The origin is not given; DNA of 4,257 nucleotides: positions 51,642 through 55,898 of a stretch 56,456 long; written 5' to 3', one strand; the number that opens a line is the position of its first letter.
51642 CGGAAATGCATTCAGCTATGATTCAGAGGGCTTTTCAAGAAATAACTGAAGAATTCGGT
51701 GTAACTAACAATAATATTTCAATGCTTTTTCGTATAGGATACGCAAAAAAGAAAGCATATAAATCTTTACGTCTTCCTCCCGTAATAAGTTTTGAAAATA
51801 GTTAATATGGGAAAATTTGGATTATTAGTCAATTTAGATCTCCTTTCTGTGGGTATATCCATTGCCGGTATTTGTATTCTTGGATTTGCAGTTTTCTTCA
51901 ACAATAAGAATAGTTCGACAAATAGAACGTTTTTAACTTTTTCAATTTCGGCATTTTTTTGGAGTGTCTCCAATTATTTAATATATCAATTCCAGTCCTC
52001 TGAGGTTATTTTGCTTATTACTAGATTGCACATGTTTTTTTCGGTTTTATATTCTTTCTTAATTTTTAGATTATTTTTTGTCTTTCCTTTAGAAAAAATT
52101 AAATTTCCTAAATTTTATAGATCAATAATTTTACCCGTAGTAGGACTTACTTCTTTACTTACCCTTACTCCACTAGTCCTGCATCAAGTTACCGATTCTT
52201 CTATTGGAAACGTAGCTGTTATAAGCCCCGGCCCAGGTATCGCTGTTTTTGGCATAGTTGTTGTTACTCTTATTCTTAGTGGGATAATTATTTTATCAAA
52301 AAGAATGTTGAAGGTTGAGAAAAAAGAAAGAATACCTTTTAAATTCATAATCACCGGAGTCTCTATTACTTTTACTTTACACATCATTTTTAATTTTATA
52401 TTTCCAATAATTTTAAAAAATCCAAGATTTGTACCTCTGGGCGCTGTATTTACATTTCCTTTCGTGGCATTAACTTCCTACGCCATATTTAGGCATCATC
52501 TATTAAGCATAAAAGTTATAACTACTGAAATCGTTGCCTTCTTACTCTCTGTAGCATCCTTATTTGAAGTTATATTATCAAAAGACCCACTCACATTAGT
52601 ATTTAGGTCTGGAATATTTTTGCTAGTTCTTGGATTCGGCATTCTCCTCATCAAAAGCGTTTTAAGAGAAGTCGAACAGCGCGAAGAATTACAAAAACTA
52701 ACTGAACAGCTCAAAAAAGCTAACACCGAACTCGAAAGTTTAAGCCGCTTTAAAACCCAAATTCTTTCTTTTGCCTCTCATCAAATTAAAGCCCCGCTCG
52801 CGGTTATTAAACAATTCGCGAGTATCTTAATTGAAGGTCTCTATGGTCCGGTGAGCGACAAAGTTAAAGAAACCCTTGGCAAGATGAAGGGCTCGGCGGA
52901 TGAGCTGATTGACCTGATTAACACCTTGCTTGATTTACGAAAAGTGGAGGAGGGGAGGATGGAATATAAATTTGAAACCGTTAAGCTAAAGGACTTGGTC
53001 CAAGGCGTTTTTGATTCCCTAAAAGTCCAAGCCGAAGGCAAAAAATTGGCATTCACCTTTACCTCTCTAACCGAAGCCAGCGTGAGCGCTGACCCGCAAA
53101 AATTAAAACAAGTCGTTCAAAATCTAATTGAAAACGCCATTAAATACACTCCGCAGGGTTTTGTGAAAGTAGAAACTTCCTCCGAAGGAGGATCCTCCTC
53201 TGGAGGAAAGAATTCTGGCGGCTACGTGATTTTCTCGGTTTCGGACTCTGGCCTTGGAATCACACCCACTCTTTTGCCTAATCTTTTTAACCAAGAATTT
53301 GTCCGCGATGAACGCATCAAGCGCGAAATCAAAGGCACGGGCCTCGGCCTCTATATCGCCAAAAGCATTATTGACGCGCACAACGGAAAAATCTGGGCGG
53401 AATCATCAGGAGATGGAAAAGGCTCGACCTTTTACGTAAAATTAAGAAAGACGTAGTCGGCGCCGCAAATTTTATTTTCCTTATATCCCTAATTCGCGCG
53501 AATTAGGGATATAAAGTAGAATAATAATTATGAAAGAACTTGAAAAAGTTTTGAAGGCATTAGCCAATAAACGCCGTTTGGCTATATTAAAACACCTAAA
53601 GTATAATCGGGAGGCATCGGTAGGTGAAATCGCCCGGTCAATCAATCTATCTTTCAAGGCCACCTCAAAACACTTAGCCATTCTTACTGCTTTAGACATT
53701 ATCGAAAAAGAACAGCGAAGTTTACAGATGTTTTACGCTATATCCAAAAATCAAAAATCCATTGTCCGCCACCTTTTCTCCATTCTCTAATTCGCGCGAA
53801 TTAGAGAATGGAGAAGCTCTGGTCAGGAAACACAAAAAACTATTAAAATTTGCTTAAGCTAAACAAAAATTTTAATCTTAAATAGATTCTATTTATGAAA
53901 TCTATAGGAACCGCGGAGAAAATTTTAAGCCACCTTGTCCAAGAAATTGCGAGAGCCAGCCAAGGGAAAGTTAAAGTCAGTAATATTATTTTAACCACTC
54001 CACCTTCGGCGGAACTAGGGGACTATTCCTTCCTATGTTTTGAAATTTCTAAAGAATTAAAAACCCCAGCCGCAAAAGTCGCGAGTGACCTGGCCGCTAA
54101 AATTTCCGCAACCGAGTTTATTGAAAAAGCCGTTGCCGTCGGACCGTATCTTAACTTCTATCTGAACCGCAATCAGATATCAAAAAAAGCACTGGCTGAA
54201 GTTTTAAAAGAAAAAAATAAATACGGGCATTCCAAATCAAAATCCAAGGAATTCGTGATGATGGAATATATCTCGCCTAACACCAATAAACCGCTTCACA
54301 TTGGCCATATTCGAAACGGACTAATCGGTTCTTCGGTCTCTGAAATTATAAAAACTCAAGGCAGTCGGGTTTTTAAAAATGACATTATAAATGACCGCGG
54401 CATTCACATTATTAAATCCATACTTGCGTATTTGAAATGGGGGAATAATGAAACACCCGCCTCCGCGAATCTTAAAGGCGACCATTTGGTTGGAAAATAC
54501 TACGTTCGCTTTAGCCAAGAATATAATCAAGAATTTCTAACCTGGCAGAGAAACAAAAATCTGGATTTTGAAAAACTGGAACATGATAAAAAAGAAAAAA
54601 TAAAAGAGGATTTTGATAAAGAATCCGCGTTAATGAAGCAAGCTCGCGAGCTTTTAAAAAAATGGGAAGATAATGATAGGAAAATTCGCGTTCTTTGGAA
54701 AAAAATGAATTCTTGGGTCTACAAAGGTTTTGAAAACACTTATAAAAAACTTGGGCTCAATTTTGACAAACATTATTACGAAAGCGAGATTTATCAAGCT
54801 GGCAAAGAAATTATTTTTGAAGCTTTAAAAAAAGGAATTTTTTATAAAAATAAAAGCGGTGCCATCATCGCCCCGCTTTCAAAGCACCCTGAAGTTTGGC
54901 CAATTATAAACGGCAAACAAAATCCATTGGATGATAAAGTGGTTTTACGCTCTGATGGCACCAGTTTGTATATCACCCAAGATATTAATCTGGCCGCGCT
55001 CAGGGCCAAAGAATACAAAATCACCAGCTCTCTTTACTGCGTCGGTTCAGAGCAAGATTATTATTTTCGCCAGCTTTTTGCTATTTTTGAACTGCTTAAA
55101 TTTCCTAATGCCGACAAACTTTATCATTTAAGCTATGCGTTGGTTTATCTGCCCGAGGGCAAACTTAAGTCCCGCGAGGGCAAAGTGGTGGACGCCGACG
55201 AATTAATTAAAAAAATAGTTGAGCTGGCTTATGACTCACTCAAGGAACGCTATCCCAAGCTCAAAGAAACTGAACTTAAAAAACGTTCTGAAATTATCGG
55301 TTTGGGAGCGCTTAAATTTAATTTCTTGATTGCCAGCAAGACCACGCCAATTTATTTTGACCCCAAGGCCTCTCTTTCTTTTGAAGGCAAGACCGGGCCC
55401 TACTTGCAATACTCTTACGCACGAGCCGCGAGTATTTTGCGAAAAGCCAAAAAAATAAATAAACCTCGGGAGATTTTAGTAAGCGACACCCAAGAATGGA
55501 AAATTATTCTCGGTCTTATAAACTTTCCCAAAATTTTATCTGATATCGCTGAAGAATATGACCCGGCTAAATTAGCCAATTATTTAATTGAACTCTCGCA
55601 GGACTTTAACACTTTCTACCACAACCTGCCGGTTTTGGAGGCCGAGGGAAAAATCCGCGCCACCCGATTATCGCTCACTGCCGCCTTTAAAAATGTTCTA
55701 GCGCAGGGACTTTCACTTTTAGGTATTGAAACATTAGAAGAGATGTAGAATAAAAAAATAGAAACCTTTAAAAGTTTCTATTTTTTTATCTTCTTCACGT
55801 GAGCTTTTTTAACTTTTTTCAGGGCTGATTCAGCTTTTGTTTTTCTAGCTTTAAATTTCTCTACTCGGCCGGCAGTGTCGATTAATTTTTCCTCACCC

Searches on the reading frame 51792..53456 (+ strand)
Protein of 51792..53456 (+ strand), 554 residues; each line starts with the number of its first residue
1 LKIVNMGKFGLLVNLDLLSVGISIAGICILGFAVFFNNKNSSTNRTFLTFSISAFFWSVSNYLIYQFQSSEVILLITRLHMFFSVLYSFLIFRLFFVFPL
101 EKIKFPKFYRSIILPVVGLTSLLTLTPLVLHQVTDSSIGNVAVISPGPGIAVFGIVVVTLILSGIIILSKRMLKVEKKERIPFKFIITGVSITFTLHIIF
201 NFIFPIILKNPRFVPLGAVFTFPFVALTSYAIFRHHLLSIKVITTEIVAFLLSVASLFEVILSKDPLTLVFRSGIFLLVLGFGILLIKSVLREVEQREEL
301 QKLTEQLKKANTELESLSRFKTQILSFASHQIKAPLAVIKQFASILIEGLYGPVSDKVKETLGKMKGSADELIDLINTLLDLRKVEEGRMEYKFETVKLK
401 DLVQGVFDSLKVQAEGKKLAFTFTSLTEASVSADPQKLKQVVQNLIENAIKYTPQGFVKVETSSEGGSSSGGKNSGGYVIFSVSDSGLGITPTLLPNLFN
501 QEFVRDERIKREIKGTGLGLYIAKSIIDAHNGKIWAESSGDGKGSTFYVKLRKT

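Call 68: search_protein_families(library=pfam, proteins=[window:51792-53456:+], max_evalue=0.001)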
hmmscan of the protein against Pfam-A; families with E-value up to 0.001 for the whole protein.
window:51792-53456:+ (554 aa): 3 families
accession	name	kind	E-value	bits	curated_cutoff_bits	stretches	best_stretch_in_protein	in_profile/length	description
PF02518.31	HATPase_c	-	6.6e-26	91.4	26.4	1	434-553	2-109/111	Histidine kinase-, DNA gyrase B-, and HSP90-like ATPase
PF00512.31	HisKA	-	1.8e-11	44.4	26.9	1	321-388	2-66/66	His Kinase A (phospho-acceptor) domain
PF16927.11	HisKA_7TM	-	3.9e-11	43.7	28.6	1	24-240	4-222/224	N-terminal 7TM region of histidine kinase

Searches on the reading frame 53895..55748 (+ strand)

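Call 68: search_protein_families(library=pfam, proteins=[window:53895-55748:+], max_evalue=0.001)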
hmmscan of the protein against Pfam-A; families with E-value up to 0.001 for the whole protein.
window:53895-55748:+ (617 aa): 3 families
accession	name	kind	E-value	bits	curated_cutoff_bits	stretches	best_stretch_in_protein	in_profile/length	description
PF00750.26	tRNA-synt_1d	-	1.1e-43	149.9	23.3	2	234-488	102-347/349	tRNA synthetases class I (R), catalytic domain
PF05746.21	DALR_1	-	2.1e-32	112.1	22.3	1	504-617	1-117/117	DALR anticodon binding domain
PF03485.21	Arg_tRNA_synt_N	-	3.8e-14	53.5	21.5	1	10-90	3-85/85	Arginyl tRNA synthetase N terminal domain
